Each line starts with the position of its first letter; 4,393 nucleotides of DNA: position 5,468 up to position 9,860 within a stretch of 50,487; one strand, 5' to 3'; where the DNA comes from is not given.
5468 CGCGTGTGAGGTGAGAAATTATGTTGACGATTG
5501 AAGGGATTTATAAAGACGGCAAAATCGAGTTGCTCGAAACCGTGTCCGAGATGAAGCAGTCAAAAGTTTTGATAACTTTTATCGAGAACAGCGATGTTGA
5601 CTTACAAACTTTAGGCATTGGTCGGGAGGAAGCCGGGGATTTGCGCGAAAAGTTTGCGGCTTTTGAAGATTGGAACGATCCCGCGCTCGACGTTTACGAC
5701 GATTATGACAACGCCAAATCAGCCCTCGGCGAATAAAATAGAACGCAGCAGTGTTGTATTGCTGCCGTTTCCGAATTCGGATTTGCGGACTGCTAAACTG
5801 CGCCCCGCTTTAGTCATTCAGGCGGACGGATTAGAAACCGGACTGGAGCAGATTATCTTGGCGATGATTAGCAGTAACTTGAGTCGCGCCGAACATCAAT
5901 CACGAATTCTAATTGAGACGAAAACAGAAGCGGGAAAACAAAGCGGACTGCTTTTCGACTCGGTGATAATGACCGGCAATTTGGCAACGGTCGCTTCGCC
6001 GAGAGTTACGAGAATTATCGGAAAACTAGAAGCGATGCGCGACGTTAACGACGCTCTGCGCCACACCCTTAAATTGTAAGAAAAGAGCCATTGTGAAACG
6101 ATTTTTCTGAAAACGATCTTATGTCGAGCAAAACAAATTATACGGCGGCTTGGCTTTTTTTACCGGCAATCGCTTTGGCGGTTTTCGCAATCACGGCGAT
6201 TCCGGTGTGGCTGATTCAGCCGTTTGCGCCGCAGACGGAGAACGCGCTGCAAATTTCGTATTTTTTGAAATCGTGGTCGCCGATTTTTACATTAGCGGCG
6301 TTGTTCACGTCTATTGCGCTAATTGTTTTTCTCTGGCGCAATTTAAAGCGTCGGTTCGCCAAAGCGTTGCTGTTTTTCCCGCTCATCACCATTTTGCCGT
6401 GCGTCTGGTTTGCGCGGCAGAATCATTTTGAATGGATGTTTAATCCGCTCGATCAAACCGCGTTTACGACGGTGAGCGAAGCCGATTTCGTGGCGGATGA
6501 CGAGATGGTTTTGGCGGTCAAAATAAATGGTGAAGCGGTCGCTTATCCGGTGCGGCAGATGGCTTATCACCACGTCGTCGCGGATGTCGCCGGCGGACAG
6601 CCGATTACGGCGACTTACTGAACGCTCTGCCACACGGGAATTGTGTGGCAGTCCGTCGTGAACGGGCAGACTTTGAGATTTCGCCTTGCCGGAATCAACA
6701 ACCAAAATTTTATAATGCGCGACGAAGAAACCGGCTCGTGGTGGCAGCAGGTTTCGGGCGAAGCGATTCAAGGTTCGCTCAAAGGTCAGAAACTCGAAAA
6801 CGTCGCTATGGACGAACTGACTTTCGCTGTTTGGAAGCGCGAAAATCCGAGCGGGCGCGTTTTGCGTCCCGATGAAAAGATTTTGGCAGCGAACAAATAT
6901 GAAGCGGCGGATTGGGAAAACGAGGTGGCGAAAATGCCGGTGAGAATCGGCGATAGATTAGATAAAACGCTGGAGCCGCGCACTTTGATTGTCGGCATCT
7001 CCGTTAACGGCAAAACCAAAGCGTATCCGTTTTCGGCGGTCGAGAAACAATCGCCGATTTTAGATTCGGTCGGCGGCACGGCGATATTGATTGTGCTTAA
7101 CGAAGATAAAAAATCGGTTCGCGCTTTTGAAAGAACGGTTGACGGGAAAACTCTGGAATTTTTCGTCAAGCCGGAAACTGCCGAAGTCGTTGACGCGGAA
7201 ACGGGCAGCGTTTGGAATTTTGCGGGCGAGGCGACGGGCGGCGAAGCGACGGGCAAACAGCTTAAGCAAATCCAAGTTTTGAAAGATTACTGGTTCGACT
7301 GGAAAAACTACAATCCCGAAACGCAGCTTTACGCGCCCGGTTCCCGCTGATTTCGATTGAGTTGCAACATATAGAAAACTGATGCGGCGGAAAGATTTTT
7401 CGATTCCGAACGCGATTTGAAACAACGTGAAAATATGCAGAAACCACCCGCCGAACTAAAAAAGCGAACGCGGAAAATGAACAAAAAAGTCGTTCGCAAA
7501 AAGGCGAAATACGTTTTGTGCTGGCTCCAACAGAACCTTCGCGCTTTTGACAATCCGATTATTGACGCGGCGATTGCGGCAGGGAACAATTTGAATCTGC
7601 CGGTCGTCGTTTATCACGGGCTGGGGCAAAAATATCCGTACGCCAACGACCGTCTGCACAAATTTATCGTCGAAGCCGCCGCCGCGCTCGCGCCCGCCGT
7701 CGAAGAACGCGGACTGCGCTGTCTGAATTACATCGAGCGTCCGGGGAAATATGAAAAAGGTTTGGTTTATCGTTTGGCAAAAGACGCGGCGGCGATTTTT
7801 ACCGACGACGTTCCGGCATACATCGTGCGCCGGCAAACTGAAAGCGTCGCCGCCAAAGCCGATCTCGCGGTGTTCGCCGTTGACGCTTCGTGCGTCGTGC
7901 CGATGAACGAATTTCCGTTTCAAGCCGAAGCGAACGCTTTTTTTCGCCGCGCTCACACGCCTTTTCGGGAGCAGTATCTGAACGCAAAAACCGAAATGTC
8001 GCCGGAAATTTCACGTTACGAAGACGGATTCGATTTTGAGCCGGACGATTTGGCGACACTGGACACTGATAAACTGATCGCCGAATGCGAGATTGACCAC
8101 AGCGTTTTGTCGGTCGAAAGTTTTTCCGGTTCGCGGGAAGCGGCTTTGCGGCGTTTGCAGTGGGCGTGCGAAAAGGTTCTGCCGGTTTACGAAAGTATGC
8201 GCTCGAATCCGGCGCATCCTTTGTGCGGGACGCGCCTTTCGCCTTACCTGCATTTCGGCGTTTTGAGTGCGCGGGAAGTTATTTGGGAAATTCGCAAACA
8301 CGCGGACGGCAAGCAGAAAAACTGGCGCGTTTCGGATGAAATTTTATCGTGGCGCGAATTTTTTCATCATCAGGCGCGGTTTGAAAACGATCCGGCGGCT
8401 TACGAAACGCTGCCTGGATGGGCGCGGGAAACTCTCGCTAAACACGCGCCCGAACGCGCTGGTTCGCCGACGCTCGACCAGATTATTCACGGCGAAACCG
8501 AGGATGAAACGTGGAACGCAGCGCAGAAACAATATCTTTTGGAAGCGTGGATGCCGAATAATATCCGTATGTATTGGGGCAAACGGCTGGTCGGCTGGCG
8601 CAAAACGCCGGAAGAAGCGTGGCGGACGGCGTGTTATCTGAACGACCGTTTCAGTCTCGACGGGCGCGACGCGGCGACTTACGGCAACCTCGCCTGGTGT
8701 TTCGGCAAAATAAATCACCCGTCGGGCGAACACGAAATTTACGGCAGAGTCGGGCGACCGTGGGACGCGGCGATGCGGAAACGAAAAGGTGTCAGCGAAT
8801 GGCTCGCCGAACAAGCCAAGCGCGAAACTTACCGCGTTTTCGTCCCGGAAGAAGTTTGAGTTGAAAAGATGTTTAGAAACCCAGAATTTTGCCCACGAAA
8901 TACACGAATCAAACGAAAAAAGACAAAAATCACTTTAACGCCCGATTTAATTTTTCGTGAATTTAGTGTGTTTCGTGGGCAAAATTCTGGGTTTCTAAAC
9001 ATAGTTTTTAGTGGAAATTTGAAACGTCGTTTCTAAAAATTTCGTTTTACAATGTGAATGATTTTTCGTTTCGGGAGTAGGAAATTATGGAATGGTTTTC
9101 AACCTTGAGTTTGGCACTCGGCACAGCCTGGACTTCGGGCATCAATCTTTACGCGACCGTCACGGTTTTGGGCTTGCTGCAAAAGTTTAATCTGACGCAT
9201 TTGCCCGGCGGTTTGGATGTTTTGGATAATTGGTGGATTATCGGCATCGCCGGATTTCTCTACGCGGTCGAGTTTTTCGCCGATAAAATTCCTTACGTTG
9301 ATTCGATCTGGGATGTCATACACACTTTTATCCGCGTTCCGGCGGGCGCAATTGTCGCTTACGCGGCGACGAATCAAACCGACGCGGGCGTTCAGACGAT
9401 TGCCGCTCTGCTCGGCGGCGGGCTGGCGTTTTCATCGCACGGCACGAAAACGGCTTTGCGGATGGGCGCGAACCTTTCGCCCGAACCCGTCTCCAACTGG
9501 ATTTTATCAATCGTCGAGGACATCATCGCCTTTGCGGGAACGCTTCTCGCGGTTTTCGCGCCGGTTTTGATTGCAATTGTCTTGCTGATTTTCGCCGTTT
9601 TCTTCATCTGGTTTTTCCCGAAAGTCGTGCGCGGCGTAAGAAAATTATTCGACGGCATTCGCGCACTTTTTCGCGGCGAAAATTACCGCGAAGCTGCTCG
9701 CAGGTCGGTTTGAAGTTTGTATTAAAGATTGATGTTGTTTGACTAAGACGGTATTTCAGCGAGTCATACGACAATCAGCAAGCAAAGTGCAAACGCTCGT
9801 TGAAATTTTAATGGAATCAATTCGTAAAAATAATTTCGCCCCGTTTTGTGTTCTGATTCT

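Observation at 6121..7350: DUF3179 gene with TGA at the first Cys of its CxxC motif, followed by a perfect hairpin: candidate selenoprotein with SECIS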

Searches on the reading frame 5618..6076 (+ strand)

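Call 27: search_protein_families(library=pfam, proteins=[window:5618-6076:+], max_evalue=0.00001)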
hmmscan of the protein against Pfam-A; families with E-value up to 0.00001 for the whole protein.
window:5618-6076:+ (153 aa): 1 family
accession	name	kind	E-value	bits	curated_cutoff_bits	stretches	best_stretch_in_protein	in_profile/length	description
PF02452.23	PemK_toxin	-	3.9e-13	50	23.1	1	43-149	2-107/109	PemK-like, MazF-like toxin of type II toxin-antitoxin system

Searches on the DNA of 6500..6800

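Call 18: search_rna_families(source=window, start=6500, end=6800, threshold=evalue, max_evalue=10)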
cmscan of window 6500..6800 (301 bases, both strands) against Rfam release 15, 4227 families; matches with E-value up to 10: 1.
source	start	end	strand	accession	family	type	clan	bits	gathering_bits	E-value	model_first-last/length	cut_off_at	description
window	6625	6653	+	RF01943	mir-999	Gene; miRNA;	-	12.6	58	8.7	1-84/84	no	mir-999 microRNA precursor family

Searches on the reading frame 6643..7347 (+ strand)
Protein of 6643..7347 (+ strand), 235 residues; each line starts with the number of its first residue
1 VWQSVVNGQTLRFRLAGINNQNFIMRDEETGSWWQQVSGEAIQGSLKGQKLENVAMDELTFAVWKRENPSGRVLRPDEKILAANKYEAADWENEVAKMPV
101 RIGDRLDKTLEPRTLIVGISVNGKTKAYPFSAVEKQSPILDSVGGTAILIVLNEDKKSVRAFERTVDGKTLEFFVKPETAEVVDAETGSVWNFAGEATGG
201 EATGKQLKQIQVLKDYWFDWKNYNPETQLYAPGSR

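Call 25: find_encoding_contigs(protein=window:6643-7347:+, flank=10000, max_places=3)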
Protein seq(235 aa) (235 aa): no gene with exactly this product is on record in the collection.

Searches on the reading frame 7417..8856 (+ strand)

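Call 27: search_protein_families(library=pfam, proteins=[window:7417-8856:+], max_evalue=0.00001)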
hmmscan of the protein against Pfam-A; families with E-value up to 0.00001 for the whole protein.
window:7417-8856:+ (480 aa): 1 family
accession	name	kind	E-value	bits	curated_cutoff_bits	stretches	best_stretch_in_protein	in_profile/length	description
PF00875.24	DNA_photolyase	-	1e-08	35.7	26.6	1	33-189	1-154/164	DNA photolyase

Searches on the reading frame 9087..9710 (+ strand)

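Call 27: search_protein_families(library=pfam, proteins=[window:9087-9710:+], max_evalue=0.00001)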
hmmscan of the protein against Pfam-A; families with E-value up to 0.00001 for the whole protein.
window:9087-9710:+ (208 aa): 1 family
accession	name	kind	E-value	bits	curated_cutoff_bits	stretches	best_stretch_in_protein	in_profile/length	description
PF13548.11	DUF4126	-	8.3e-59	198.7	27.5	1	8-178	2-174/175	Domain of unknown function (DUF4126)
